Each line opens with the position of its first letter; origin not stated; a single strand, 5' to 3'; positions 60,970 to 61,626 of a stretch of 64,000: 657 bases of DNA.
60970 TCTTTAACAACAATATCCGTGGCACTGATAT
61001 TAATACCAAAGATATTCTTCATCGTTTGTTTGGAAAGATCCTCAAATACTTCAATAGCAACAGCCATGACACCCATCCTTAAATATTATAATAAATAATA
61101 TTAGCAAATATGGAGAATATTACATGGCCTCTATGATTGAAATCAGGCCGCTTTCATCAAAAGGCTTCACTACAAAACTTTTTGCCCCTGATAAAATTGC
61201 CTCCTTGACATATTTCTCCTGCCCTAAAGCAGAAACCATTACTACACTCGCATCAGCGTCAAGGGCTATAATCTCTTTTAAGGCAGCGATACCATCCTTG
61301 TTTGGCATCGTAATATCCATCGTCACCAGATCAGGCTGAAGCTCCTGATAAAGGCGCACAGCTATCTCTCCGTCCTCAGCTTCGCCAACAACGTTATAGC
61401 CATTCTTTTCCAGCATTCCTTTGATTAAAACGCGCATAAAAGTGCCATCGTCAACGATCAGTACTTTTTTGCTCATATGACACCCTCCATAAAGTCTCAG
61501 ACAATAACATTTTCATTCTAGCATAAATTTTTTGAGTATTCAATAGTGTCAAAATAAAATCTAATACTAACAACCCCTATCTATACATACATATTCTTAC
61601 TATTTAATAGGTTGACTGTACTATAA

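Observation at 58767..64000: Chemosensory cluster whose output appears to be a REC-GGDEF response regulator (Wsp-like control of c-di-GMP)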

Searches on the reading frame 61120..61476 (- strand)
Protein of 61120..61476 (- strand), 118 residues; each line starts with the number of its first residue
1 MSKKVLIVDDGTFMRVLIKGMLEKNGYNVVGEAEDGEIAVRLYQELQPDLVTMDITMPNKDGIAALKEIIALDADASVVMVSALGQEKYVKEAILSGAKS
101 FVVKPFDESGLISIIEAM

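Call 9: search_protein_families(library=pfam, proteins=[window:61120-61476:-], max_evalue=0.01)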
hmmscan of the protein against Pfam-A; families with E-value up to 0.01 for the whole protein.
window:61120-61476:- (118 aa): 1 family
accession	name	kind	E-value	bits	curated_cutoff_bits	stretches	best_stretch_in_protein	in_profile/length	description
PF00072.30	Response_reg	-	7.1e-29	100.7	30.2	1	5-115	1-110/111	Response regulator receiver domain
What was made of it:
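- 61120..61476 (-): cheY: single-domain response regulator, 118 aa. Pfam REC E 7e-29 (call 9).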

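Call 18: find_encoding_contigs(protein=window:61120-61476:-, flank=10000, max_places=6)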
Protein window:61120-61476:- (118 aa): 1 contig read that carries it; 1 place shown.
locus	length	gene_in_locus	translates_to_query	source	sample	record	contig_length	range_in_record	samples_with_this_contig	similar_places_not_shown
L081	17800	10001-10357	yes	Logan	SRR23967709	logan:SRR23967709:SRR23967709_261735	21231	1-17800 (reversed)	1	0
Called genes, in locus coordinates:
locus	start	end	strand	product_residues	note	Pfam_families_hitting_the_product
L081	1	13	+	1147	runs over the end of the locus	?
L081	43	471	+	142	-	-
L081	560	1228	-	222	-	PF00027:cNMP_binding, PF13545:HTH_Crp_2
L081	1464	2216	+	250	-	PF00037:Fer4 (weak), PF12797:Fer4_2 (weak), PF12837:Fer4_6, PF13237:Fer4_10 (weak), PF14697:Fer4_21, PF12838:Fer4_7 (weak), PF27217:AF_0155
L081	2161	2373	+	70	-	-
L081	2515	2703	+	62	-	PF13459:Fer4_15 (weak), PF13370:Fer4_13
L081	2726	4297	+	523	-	PF03063:Prismane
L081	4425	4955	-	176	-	PF01584:CheW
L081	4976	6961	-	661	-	PF01627:Hpt, PF02895:H-kinase_dim (faint), PF02518:HATPase_c, PF01584:CheW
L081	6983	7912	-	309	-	PF00072:Response_reg, PF00990:GGDEF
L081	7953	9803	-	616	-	PF12729:4HB_MCP_1, PF00672:HAMP, PF00015:MCPsignal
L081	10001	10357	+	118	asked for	PF00072:Response_reg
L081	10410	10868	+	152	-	-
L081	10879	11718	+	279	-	PF03705:CheR_N, PF01739:CheR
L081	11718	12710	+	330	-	PF00072:Response_reg, PF01339:CheB_methylest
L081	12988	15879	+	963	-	PF03699:UPF0182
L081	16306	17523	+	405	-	PF02274:ADI, PF19420:DDAH_eukar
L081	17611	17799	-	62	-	?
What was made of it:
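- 61120..61476 (-): The exact protein is also on contig L081 (call 18).
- Tried and rejected: The CheY look-up succeeded (call 18).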

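Call 28: search_protein_families(library=pfam, proteins=[L081:4976-6961:-, L081:4425-4955:-, L081:10410-10868:+], max_evalue=5)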
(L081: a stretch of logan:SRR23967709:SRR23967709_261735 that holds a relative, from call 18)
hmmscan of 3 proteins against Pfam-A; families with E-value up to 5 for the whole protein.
L081:4976-6961:- (661 aa): 9 families
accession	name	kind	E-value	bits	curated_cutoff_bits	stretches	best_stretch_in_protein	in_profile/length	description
PF02518.31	HATPase_c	-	1.4e-17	64.6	26.4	1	389-528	4-110/111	Histidine kinase-, DNA gyrase B-, and HSP90-like ATPase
PF01584.24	CheW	-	7.3e-15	55.2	23.5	1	535-660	3-134/138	CheW-like domain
PF01627.28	Hpt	-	2.1e-12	47.5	24.6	1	11-94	2-72/84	Hpt domain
PF02895.20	H-kinase_dim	-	4.1e-05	24.4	23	1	286-338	6-65/68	Signal transducing histidine kinase, homodimeric domain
PF07194.16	P2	-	0.00013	22.4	23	1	167-242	3-77/81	P2 response regulator binding domain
PF13581.12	HATPase_c_2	-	0.029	14.8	27.4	1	412-450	53-87/127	Histidine kinase-like ATPase domain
PF13589.12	HATPase_c_3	-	0.051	14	25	1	388-453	4-55/137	Histidine kinase-, DNA gyrase B-, and HSP90-like ATPase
PF09432.15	THP2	-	0.054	14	28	1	14-76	27-89/129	Tho complex subunit THP2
PF10112.14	Halogen_Hydrol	-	0.14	12.6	29.8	1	308-367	54-113/191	5-bromo-4-chloroindolyl phosphate hydrolysis protein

L081:4425-4955:- (176 aa): 1 family
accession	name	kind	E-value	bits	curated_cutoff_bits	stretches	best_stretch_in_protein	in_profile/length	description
PF01584.24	CheW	-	1.2e-32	112.9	23.5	1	7-151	1-135/138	CheW-like domain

L081:10410-10868:+ (152 aa): 1 family
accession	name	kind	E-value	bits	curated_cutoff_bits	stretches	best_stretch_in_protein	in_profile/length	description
PF21941.2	SMEK_N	-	0.065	13.5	27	1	69-117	12-61/140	SMEK domain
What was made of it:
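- On Wsp system (orthologous family): Only one stand-alone CheW gene is present in the cluster and within 7.5 kb downstream (calls 18, 28).
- On CheX (PF13690) CheY-P phosphatase: The window protein itself gives no Pfam hit (calls 9, 28).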

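Call 29: search_solved_structures(query=L081:10410-10865:+, max_evalue=10, show_alignments=2)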
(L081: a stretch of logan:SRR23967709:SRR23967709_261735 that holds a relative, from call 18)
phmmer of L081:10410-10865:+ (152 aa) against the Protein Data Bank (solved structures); distinct sequences matched with E-value up to 10: 0.

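Call 30: find_homologous_proteins(query=L081:10410-10865:+, max_evalue=0.001)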
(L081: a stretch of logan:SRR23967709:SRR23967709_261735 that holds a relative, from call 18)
Query L081:10410-10865:+ (152 aa): 1 proteins with E <= 0.001 among 69 candidates.
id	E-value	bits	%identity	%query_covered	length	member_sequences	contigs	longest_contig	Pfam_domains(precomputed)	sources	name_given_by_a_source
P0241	5.3e-90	316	100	100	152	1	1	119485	-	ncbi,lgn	-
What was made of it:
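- Tried and rejected: The word-indexed homologue search returned only the protein itself (call 30).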

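Call 44: search_solved_structures(query=A1, max_evalue=10, show_alignments=2)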
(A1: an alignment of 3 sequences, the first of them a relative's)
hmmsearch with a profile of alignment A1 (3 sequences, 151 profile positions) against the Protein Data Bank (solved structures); distinct sequences matched with E-value up to 10: 5.
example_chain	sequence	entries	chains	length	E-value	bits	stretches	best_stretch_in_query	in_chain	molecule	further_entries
1squ_A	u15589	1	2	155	0.00043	23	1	7-116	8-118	CheX protein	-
1xko_A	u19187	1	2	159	0.00045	23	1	7-116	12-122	CHEMOTAXIS protein cheX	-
1xkr_A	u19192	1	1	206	0.0075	19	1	47-107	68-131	chemotaxis protein CheC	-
2f9z_A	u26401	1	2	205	0.0088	18.8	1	47-108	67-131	chemotaxis protein CheC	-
3hzh_B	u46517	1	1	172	0.41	13.4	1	85-115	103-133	Chemotaxis operon protein (CheX)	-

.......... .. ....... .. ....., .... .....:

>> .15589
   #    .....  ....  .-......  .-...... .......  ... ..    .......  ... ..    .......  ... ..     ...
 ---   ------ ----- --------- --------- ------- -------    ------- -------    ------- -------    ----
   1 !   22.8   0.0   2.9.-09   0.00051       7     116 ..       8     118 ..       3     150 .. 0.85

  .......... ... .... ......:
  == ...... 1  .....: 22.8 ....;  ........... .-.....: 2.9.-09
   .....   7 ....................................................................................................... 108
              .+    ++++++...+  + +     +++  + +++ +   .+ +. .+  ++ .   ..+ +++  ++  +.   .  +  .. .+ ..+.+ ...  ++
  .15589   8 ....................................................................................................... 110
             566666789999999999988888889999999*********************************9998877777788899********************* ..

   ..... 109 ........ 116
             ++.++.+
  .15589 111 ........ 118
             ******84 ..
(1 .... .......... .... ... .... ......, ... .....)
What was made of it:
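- On CheX (PF13690) CheY-P phosphatase: The profile of three orthologues hits only CheX and CheC in the PDB, best E 4e-4 (call 44).
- Checked: A three-sequence profile of positional orthologues hits only CheX and CheC chains in the PDB (1SQU/1XKO E 4e-4, 1XKR E 7.5e-3; call 44).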

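Call 48: predict_structure(protein=P0241)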
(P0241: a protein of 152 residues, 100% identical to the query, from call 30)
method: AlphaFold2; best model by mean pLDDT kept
length: 152 residues; sequences in the alignment: 1
mean_pLDDT: 37.0   pTM: 0.24
mean pLDDT of the five models: 37.0, 34.9, 33.6, 32.7, 31.4
residues with pLDDT >= 90: 0; 70-90: 0; 50-70: 0; < 50: 152
segments of 3 or more residues with pLDDT < 50: 1-152
pLDDT, mean of each block of 10 residues (from residue 1): 25 38 30 35 32 34 41 39 40 41 39 45 44 40 33 26
secondary structure, 60 per line:
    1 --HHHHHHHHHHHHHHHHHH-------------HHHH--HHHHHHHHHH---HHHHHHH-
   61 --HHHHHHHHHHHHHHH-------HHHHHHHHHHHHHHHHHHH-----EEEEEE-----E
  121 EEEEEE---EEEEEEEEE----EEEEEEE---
elements in order: H3-20 H34-37 H40-49 H53-59 H63-77 H85-103 E109-114 E120-126 E130-138 E143-149
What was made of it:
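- Tried and rejected: Single-sequence AlphaFold failed (pLDDT 37; call 48), so no fold search was possible for it.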

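Call 54: search_solved_structures(query=L081:4976-6958:-, max_evalue=1e-10)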
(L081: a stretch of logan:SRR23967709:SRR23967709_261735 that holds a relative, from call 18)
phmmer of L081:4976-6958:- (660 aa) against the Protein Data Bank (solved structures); distinct sequences matched with E-value up to 1e-10: 10.
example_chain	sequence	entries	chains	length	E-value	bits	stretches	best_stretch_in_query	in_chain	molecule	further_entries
3ja6_C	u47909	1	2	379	1.5e-84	287.8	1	284-655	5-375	Chemotaxis protein CheA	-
1b3q_A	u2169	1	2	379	3.2e-84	286.6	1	284-655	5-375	PROTEIN (CHEMOTAXIS PROTEIN CHEA)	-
6s1k_A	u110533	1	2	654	2.1e-83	283.9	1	11-658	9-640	Chemotaxis protein CheA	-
8c5v_A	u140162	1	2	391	1.9e-79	270.8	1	281-658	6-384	Chemotaxis protein CheA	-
2ch4_A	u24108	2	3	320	4.2e-75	256.5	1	340-655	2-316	CHEMOTAXIS PROTEIN CHEA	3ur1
4jpb_A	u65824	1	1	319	6e-73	249.4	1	340-655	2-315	Chemotaxis protein CheA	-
4xiv_A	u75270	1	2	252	2.6e-65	224.2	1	284-527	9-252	Chemotaxis protein CheA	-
1i5d_A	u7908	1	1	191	1.1e-55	192.4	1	339-527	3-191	CHEMOTAXIS PROTEIN CHEA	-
1i58_A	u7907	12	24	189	4e-55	190.5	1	340-527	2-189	CHEMOTAXIS PROTEIN CHEA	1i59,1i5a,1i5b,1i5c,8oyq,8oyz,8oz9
6mi6_A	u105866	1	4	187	1.1e-54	189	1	341-526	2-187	Chemotaxis protein CheA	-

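Call 57: search_protein_families(library=ncbifam, proteins=[P0241, window:61120-61476:-, L081:4976-6961:-], max_evalue=0.01)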
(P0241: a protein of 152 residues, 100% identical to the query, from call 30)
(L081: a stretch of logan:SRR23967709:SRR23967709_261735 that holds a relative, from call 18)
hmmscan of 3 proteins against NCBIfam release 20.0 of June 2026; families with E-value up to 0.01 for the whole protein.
P0241 (152 aa): 0 families

window:61120-61476:- (118 aa): 103 families (the best 25 are shown)
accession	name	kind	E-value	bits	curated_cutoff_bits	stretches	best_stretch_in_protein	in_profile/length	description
NF041367.1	CheY_Halo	equivalog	1.2e-35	122.3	200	1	5-116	1-111/114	chemotaxis protein CheY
NF001965.0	PRK00742.1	subfamily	1.4e-25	90.3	293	1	3-108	4-111/357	chemotaxis-specific protein-glutamate methyltransferase CheB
TIGR02875.1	spore_0_A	equivalog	4.7e-22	78.5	200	1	4-115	4-118/262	sporulation transcription factor Spo0A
NF008469.0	PRK11361.1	equivalog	1.6e-21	76.6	714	1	3-115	5-116/461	acetoacetate metabolism transcriptional regulator AtoC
NF009206.0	PRK12555.1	subfamily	4.6e-20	71.9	342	1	4-106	2-106/340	chemotaxis-specific protein-glutamate methyltransferase CheB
NF045717.1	DVU0259_DivK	exception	3.8e-18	65.8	160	1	1-116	1-113/117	DVU0259 family response regulator domain-containing protein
NF040689.1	MtrAB_MtrA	equivalog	1.1e-17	64.2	300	1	5-117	1-111/219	MtrAB system response regulator MtrA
NF007935.0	PRK10651.1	equivalog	1.1e-17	64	250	1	3-115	7-120/216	two-component system response regulator NarL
NF051850.1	RespRegRprY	equivalog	2e-17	63.4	370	1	4-118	6-119/234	response regulator transcription factor RprY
TIGR02154.1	PhoB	equivalog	5.6e-17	61.8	296.2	1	1-117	1-118/226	phosphate regulon transcriptional regulator PhoB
NF045944.1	ResRegRpaBCyano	equivalog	7.7e-17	61.4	330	1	6-116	1-109/229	response regulator transcription factor RpaB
NF051870.1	NAssimRespRegNtrX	equivalog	1e-16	60.9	600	1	3-116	2-116/452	nitrogen assimilation response regulator NtrX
NF008199.0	PRK10955.1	equivalog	1.1e-16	61.5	341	1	3-117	2-113/232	envelope stress response regulator transcription factor CpxR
NF041733.1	resp_reg_CseB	equivalog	1.1e-16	60.9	350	1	4-117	2-113/228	two-component system response regulator CseB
NF007901.0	PRK10610.1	equivalog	1.5e-16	60.7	189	1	4-110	7-115/129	chemotaxis response regulator CheY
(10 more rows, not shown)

L081:4976-6961:- (661 aa): 18 families
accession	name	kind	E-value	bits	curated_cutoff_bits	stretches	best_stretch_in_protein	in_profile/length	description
NF041336.1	CheA_Halo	equivalog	2.3e-119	400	950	1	9-658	2-665/666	chemotaxis protein CheA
NF007835.0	PRK10547.1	equivalog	6.9e-100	335.5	793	1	10-659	5-656/670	chemotaxis protein CheA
NF008298.1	PRK11086.1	subfamily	1.4e-07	30.4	520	1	461-527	465-525/529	DcuS/MalK family sensor histidine kinase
NF007688.0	PRK10364.1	equivalog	3.8e-06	25.9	479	1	453-528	383-452/460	two-component system sensor histidine kinase ZraS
NF046044.1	PnpS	equivalog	5.6e-06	25.6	400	0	487-526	351-390/390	two-component system histidine kinase PnpS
NF038334.1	malate_HK_MalK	exception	2.8e-05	23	800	1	460-527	464-525/533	malate sensor histidine kinase MalK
NF041947.1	LuxQ_Vibrio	equivalog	3e-05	22.1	1200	1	459-530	628-699/843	quorum-sensing autoinducer 2 sensor kinase/phosphatase LuxQ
NF011874.0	PRK15347.1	equivalog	0.00021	19.5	852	1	486-529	573-616/921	two component system sensor kinase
NF041210.1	his_kin_PieS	equivalog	0.00055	19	850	0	484-527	427-470/474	two component system sensor histidine kinase PieS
NF008468.0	PRK11360.1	equivalog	0.0007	18.1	646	0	459-527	546-608/616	two-component system sensor histidine kinase AtoS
NF010411.0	PRK13837.1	equivalog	0.00087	17.4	647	1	473-529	626-677/828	two-component system VirA-like sensor kinase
TIGR02916.1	PEP_his_kin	equivalog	0.0011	17.7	300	0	321-450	518-631/679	XrtA/PEP-CTERM system histidine kinase PrsK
NF047874.1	MASE3_PAS_HK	subfamily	0.0013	17.6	560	0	487-530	585-628/655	MASE3 domain-containing sensor histidine kinase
TIGR02956.1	TMAO_torS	equivalog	0.0018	16.5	676.5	0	463-529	620-684/967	TMAO reductase system sensor histidine kinase/response regulator TorS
NF007898.0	PRK10604.1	equivalog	0.0025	17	478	0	364-528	289-424/433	two-component system sensor histidine kinase RstB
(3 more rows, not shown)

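Call 69: list_cluster_members(proteins=[P0121, P0241, P0124, P0128])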
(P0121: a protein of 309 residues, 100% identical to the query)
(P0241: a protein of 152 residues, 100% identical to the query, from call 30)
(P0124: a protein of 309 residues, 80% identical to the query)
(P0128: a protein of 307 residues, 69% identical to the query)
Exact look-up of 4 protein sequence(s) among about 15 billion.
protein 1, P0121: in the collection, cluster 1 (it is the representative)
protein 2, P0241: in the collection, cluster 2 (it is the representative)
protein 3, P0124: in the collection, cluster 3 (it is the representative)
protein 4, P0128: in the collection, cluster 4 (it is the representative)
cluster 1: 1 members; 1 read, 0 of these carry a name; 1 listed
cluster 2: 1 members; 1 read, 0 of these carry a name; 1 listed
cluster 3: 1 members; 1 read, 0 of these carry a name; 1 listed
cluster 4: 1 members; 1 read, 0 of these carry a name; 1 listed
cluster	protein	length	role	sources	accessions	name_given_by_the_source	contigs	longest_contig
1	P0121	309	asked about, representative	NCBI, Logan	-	-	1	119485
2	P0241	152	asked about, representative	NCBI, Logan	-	-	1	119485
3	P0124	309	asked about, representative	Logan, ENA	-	-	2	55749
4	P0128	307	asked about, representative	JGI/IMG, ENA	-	-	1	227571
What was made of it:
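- Tried and rejected: Cluster look-up gave no organism name (call 69).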

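Call 87: search_solved_structures(query=window:61123-61476:-, max_evalue=1e-15, show_alignments=1)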
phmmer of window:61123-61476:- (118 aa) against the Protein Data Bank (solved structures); distinct sequences matched with E-value up to 1e-15: 26.
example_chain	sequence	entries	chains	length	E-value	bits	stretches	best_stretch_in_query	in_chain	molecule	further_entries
1tmy_A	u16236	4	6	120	2.9e-35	124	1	1-114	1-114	CHEY PROTEIN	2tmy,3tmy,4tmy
4iga_A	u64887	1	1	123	3.1e-35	123.9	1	1-114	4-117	Chemotaxis protein CheY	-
1u0s_Y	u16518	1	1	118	7.8e-35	122.6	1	3-114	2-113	Chemotaxis protein cheY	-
6er7_A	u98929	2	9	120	2.4e-34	121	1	4-113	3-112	120aa long hypothetical chemotaxis protein (CheY)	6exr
4qyw_A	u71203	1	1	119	1.1e-33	119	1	3-114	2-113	Chemotaxis protein CheY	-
6c40_B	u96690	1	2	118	1.3e-33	118.7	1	3-114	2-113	Chemotaxis protein CheY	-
9rhz_C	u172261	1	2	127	3.1e-32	114.3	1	3-113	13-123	Chemotaxis protein CheY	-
8q52_A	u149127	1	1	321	1.4e-31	112.1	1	3-106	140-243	Leucine-specific-binding protein,Chemotaxis protein CheY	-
3hzh_A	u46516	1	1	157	6.6e-25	90.7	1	4-112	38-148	Chemotaxis response regulator (CheY-3)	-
6ekg_Y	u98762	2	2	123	2.3e-23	85.8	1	4-109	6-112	Chemotaxis protein CheY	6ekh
7od9_B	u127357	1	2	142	3.8e-23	85.1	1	4-109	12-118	Response regulator receiver protein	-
9xzo_A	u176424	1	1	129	5.8e-23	84.5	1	4-111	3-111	De novo protein M1X0B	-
1s8n_A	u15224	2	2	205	5e-21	78.3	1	3-116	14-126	putative antiterminator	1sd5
3cwo_X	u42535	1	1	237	1.5e-19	73.5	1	29-105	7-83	beta/alpha-barrel protein based on 1THF and 1TMY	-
2lle_A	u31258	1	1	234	2.8e-19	72.6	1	29-105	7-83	Chemotaxis protein CheY, Imidazole glycerol phosphate synthase subunit HisF chimera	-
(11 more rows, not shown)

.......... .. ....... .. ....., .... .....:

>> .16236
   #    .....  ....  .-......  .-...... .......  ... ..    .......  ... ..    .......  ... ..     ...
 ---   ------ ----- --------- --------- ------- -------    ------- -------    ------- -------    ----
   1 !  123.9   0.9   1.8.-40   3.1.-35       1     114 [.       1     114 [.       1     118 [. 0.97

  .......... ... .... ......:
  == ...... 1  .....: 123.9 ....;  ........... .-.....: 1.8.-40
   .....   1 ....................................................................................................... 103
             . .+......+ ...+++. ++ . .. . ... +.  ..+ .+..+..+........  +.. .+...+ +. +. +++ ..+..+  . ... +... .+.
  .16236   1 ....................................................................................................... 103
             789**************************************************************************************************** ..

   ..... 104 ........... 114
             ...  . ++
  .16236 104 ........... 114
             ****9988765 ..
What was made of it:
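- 61120..61476 (-): T. maritima CheY 1TMY E 2.9e-35 with a gapless alignment (call 87).
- On ACF-class chemosensory pathway: The nearest solved CheA and CheY are T. maritima proteins of a flagellar system (calls 54, 87).
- On Firmicute/Thermotoga F1-type flagellar chemotaxis system: CheY and CheX do resemble this type (calls 44, 87).
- Closest known: Thermotoga maritima CheA-CheY-CheX chemotaxis core. Same: The closest solved relatives of CheA (E 1.5e-84), CheY (E 2.9e-35) and CheX (E 4e-4 by profile) are the T. maritima proteins (calls 44, 54, 87).
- CheY is about as close to T. maritima flagellar CheY as orthologues usually are (E 2.9e-35, gapless; call 87), and CheX is its known phosphatase partner (call 44).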
